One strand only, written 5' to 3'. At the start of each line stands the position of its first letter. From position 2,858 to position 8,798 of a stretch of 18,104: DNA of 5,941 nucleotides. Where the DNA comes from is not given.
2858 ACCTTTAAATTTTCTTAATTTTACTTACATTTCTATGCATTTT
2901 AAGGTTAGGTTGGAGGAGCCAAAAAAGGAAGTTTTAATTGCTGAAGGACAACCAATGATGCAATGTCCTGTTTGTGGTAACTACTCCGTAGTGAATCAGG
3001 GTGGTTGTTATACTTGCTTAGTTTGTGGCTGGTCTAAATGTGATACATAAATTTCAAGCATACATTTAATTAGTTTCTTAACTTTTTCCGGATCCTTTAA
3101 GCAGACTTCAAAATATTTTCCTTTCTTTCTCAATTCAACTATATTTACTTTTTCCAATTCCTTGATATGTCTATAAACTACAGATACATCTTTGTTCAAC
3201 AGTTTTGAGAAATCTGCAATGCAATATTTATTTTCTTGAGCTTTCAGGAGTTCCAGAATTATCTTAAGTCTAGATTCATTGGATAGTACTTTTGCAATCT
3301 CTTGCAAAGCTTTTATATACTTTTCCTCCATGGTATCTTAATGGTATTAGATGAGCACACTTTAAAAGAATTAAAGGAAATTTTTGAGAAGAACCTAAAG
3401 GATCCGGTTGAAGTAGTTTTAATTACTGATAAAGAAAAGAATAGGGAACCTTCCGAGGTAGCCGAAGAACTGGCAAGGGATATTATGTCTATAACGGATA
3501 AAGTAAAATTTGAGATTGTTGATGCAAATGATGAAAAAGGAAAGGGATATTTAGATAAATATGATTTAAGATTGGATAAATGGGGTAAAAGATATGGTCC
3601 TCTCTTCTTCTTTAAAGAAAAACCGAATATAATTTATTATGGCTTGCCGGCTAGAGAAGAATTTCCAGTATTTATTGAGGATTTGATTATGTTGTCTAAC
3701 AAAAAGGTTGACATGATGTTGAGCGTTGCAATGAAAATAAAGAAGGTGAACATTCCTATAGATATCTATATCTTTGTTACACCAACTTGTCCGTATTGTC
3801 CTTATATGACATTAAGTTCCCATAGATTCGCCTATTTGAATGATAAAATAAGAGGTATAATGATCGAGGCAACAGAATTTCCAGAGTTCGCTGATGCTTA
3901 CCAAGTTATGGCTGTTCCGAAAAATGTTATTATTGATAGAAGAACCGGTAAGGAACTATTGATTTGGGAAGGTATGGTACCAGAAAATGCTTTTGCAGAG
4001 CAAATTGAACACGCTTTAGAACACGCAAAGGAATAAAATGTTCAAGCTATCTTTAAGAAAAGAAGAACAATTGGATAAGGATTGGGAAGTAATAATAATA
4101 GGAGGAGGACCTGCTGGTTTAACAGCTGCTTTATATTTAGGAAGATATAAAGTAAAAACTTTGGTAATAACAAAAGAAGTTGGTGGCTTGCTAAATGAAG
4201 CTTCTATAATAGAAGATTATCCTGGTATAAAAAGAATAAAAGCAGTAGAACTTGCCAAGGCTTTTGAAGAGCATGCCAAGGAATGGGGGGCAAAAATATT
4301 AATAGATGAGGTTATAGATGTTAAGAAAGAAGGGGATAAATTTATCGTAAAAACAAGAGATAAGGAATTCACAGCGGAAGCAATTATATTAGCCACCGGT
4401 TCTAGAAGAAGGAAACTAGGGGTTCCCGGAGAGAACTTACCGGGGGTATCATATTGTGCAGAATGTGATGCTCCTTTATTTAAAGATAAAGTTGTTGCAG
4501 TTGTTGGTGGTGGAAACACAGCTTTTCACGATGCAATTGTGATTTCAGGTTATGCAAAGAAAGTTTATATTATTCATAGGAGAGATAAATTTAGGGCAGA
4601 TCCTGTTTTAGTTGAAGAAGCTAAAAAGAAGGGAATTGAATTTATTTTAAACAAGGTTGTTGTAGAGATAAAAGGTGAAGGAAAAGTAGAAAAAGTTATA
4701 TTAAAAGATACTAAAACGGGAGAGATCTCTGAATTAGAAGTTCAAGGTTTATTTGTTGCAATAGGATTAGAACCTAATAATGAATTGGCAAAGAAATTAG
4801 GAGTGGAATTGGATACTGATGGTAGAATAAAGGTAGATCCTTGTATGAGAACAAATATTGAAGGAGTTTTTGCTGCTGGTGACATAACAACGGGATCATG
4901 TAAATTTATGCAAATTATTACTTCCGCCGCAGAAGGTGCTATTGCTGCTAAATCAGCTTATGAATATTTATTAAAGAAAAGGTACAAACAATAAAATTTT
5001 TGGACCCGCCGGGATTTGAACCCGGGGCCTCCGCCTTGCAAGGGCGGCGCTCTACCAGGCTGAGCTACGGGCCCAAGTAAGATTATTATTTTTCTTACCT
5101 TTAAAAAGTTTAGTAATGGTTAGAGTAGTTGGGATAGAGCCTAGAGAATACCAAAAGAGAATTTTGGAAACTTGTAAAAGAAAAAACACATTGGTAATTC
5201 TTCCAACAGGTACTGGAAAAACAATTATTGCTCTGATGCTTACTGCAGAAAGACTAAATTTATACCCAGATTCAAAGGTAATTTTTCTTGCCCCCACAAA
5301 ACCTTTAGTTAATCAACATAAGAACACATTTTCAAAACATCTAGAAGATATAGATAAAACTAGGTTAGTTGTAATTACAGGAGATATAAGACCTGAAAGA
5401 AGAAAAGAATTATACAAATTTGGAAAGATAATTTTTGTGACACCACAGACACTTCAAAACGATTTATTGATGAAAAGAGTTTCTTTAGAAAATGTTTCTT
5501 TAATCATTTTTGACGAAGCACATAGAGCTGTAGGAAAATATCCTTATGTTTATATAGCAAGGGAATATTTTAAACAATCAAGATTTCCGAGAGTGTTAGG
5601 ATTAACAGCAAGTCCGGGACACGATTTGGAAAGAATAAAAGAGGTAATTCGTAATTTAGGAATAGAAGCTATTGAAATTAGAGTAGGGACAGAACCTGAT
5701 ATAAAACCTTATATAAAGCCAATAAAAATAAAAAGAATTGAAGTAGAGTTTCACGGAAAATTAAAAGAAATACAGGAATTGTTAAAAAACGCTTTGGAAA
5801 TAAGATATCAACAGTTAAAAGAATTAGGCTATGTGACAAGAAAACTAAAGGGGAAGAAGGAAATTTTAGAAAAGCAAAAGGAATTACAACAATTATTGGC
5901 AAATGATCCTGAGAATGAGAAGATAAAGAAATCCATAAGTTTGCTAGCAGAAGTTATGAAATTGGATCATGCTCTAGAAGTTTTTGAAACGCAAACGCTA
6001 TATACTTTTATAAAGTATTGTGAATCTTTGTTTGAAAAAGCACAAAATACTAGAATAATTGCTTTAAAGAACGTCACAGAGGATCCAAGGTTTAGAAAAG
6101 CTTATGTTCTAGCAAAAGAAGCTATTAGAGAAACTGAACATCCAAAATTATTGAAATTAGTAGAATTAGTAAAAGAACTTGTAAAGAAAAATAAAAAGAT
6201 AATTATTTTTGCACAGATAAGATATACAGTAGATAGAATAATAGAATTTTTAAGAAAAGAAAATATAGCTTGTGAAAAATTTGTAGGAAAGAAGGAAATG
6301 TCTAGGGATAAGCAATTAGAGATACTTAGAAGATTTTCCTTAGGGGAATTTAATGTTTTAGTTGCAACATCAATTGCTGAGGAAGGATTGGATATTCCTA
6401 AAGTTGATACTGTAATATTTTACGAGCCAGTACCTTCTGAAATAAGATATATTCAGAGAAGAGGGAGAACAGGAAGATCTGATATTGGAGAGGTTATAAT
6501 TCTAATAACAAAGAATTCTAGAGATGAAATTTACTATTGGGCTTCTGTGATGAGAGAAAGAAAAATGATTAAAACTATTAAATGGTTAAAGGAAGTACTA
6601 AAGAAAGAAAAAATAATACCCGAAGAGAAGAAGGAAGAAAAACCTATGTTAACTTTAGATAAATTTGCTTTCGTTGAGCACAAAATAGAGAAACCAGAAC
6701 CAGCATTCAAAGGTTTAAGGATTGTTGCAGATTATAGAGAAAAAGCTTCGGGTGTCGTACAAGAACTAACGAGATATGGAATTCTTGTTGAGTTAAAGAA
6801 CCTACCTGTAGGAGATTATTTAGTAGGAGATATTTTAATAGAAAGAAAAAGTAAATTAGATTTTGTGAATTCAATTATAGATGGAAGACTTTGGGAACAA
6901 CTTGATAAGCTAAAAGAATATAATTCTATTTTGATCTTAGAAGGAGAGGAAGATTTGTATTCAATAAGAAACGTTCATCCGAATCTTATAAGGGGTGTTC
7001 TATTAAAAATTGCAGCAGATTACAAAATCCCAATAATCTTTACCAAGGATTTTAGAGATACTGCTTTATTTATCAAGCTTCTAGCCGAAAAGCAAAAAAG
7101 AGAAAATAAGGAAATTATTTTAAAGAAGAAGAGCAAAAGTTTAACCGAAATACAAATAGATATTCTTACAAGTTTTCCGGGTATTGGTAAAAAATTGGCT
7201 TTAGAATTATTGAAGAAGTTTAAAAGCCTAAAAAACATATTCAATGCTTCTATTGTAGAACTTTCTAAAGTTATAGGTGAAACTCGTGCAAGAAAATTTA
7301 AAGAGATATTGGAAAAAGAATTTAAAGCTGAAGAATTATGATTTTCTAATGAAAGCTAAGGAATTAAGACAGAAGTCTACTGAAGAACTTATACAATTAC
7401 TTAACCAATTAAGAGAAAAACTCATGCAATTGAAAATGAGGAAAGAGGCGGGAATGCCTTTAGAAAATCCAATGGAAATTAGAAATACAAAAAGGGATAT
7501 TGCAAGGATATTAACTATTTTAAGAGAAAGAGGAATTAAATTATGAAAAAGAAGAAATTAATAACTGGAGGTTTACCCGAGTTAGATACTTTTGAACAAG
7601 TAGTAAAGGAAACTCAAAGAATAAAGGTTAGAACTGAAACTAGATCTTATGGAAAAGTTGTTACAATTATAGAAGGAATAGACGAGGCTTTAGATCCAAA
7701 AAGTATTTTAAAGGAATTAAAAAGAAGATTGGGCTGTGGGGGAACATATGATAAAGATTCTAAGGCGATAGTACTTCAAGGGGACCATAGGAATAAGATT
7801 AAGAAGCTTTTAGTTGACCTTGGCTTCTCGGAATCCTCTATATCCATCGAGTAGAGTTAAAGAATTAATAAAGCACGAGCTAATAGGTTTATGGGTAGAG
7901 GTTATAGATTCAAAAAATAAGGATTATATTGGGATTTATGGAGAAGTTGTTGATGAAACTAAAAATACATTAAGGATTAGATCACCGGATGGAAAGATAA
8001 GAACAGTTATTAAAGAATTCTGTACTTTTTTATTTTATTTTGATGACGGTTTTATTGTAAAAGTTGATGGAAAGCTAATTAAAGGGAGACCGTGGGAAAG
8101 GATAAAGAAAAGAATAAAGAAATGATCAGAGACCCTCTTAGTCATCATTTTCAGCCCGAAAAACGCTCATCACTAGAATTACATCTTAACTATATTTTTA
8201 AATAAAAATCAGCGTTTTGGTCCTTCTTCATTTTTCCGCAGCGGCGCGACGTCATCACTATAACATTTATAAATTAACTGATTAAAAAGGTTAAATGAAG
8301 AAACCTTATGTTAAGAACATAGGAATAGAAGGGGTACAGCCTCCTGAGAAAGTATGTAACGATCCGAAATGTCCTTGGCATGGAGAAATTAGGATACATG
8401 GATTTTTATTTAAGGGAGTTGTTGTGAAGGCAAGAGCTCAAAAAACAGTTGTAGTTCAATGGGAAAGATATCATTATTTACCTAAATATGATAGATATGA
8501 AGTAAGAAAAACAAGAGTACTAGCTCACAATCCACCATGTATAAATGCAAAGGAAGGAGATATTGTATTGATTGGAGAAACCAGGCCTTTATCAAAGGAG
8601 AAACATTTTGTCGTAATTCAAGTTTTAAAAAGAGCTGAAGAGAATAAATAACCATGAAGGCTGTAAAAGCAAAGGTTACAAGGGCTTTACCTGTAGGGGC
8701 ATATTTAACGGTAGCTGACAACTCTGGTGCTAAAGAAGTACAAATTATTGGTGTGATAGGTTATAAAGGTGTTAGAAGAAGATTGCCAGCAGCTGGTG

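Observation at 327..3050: Class II ribonucleotide reductase broken into three in-phase pieces by two nonsense codons, each followed by a nearby ATG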

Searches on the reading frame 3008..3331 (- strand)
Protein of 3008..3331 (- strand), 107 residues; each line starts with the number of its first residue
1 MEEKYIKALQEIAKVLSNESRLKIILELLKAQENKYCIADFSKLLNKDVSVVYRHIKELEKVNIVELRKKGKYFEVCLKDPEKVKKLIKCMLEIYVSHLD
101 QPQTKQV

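Call 6: search_protein_families(library=pfam, proteins=[window:3008-3331:-], max_evalue=0.01)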
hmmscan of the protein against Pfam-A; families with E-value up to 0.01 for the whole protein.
window:3008-3331:- (107 aa): 7 families
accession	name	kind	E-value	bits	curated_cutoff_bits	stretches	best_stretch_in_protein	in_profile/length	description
PF25212.1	HVO_A0114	-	3.1e-07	30.5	27.6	1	9-73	13-74/84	HVO_A0114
PF01022.26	HTH_5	-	3.6e-07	30.4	22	1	19-66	2-46/47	Bacterial regulatory protein, arsR family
PF12840.13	HTH_20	-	8.2e-05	22.9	27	1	16-68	1-51/51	Helix-turn-helix domain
PF08279.18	HTH_11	-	0.00024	21.3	25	1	21-66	1-47/55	HTH domain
PF14394.12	DUF4423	-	0.0032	17.7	30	1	19-74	20-75/165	Domain of unknown function (DUF4423)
PF13730.12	HTH_36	-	0.0055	16.9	25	0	23-62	9-52/55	Helix-turn-helix domain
PF13412.12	HTH_24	-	0.0061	16.6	21.9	1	18-65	2-47/48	Winged helix-turn-helix DNA-binding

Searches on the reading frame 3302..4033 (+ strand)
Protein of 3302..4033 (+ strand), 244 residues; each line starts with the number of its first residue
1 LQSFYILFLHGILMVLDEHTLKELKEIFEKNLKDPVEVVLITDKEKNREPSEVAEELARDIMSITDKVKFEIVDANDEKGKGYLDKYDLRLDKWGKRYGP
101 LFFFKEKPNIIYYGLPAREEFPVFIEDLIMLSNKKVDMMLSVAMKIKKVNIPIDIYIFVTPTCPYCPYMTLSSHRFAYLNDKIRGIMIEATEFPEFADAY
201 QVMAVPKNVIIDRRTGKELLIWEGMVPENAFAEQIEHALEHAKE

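Call 6: search_protein_families(library=pfam, proteins=[window:3302-4033:+], max_evalue=0.01)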
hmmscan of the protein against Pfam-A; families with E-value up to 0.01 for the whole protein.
window:3302-4033:+ (244 aa): 4 families
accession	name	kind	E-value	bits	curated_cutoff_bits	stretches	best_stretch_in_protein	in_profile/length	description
PF13192.12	Thioredoxin_3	-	2.6e-11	43.8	24.8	1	154-235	2-74/76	Thioredoxin domain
PF13098.12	Thioredoxin_2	-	0.00052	20.8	27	1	155-233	9-102/104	Thioredoxin-like domain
PF14595.12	Thioredoxin_9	-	0.0028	18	25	1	136-222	26-114/129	Thioredoxin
PF13905.12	Thioredoxin_8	-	0.004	17.9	27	0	192-214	69-90/94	Thioredoxin-like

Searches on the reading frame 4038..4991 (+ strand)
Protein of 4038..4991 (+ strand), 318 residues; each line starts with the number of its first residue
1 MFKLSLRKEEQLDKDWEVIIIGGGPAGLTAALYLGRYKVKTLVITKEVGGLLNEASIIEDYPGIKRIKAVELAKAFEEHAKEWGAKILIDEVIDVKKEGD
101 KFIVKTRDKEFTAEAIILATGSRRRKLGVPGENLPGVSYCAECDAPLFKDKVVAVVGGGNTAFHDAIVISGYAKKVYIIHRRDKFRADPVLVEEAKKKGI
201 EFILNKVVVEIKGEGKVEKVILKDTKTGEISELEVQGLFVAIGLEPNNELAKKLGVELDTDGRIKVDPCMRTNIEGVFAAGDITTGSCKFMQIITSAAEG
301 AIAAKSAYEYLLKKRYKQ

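Call 50: search_protein_families(library=pfam, proteins=[window:4038-4991:+], max_evalue=0.001)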
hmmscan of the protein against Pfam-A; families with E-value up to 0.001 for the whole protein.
window:4038-4991:+ (318 aa): 11 families
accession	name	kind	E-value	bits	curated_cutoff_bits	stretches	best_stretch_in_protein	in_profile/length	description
PF07992.20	Pyr_redox_2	-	4.4e-57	194.2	26.1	1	17-300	2-291/291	Pyridine nucleotide-disulphide oxidoreductase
PF13738.12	Pyr_redox_3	-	2.6e-27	96.3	30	1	71-281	82-305/305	Pyridine nucleotide-disulphide oxidoreductase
PF00070.33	Pyr_redox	-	3.8e-17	63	22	1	153-224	2-81/82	Pyridine nucleotide-disulphide oxidoreductase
PF01266.30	DAO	-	6.7e-13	49.3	27.9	0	18-47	2-31/353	FAD dependent oxidoreductase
PF03486.20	HI0933_like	-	6.5e-09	36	50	0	17-46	2-31/244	HI0933-like protein Rossmann domain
PF01494.25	FAD_binding_3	-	1.2e-07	31.7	22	1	16-47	2-33/349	FAD binding domain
PF01134.28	GIDA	-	1.5e-07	31.2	22.1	1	17-51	1-35/391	Glucose inhibited division protein A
PF00890.30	FAD_binding_2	-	4.4e-07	29.9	20.4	1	18-48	2-32/414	FAD binding domain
PF01946.23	Thi4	-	1.8e-05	24.6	26.2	1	17-48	19-51/235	Thi4 family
PF13454.12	NAD_binding_9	-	0.00018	21.9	21.8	0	73-122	104-154/155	FAD-NAD(P)-binding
PF12831.13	FAD_oxidored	-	0.00062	19.6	27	0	17-52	1-38/416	FAD dependent oxidoreductase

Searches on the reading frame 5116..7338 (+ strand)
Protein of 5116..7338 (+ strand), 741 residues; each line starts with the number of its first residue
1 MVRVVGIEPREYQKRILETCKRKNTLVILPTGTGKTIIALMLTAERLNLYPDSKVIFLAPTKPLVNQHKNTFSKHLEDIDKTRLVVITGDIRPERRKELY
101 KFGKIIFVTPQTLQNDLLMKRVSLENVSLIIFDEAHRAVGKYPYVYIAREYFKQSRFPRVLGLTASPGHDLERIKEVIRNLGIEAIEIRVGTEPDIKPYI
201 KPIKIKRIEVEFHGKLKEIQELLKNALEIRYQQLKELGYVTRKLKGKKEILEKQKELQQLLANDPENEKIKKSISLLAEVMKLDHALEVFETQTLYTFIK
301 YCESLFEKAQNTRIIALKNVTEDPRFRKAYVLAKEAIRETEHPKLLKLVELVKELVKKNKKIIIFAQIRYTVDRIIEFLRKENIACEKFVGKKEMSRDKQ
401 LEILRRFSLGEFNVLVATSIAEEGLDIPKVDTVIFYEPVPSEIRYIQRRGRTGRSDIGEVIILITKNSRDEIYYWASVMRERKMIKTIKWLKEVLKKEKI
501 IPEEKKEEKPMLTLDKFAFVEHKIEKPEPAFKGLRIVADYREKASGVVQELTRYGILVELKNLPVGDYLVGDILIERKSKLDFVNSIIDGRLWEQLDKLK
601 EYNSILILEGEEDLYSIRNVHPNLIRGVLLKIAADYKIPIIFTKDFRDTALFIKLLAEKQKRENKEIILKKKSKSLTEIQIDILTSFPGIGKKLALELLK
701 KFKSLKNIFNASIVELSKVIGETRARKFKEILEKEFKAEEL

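Call 50: search_protein_families(library=pfam, proteins=[window:5116-7338:+], max_evalue=0.001)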
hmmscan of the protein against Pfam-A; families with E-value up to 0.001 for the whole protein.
window:5116-7338:+ (741 aa): 11 families
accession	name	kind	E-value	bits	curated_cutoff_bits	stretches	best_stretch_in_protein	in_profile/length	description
PF02732.21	ERCC4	-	5.8e-28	98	24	1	539-655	2-139/140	ERCC4 domain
PF00270.35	DEAD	-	1.2e-27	97.1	26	1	11-173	2-166/167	DEAD/DEAH box helicase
PF00271.37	Helicase_C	-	2.4e-26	92.6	23.5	1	348-455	6-109/110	Helicase conserved C-terminal domain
PF04851.21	ResIII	-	7.7e-26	91.4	22.5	1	7-167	2-162/164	Type III restriction enzyme, res subunit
PF21210.2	RNA_helicase_helical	-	1.1e-12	48.4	27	1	226-329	3-106/108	Putative ATP-dependent RNA helicase, helical bundle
PF14520.12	HHH_5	-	3.2e-08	34.4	27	1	683-729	3-52/57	Helix-hairpin-helix domain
PF09848.15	SLFN-g3_helicase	-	9.2e-07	28.9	24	1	31-140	10-93/354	Schlafen group 3, DNA/RNA helicase domain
PF18766.7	SWI2_SNF2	-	3.8e-06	27.1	26.7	1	15-141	12-133/221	SWI2/SNF2 ATPase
PF12826.13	HHH_2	-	0.00023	21.7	27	1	687-734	8-57/64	Helix-hairpin-helix motif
PF22590.2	Cas3-like_C_2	-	0.00077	20.2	27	0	387-455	52-104/106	CRISPR-associated nuclease/helicase Cas3, C-terminal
PF01367.25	5_3_exonuc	-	0.00091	20.1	40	1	680-729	16-61/97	5'-3' exonuclease, C-terminal SAM fold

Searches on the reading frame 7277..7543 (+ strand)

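Call 50: search_protein_families(library=pfam, proteins=[window:7277-7543:+], max_evalue=0.001)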
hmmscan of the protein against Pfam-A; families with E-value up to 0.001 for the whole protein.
window:7277-7543:+ (89 aa): 1 family
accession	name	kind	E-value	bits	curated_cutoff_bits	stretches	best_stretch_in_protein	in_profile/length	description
PF00831.28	Ribosomal_L29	-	4.3e-21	75.1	24.5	1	28-85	1-57/57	Ribosomal L29 protein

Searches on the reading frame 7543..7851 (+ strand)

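Call 50: search_protein_families(library=pfam, proteins=[window:7543-7851:+], max_evalue=0.001)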
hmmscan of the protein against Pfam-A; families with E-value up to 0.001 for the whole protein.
window:7543-7851:+ (103 aa): 1 family
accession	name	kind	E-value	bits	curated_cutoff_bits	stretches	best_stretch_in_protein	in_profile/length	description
PF01253.27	SUI1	-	1.4e-22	80.4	25.5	1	24-95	2-76/77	Translation initiation factor SUI1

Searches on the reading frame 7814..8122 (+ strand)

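Call 50: search_protein_families(library=pfam, proteins=[window:7814-8122:+], max_evalue=0.001)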
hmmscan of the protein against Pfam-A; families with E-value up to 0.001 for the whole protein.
window:7814-8122:+ (103 aa): 1 family
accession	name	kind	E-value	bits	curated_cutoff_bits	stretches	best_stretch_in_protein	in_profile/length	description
PF01868.21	RNase_P-MRP_p29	-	4.3e-25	87.9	27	1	17-99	2-84/84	Ribonuclease P/MRP, subunit p29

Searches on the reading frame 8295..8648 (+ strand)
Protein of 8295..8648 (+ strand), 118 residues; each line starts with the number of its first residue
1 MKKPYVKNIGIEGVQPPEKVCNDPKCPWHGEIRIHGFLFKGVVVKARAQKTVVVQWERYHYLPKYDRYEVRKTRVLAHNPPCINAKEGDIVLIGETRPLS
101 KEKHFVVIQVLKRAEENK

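Call 50: search_protein_families(library=pfam, proteins=[window:8295-8648:+], max_evalue=0.001)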
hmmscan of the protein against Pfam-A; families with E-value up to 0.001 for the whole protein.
window:8295-8648:+ (118 aa): 1 family
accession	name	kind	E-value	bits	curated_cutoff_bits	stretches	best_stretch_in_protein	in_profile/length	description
PF00366.26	Ribosomal_S17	-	4.2e-27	94.5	25.9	1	41-108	1-67/68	Ribosomal protein S17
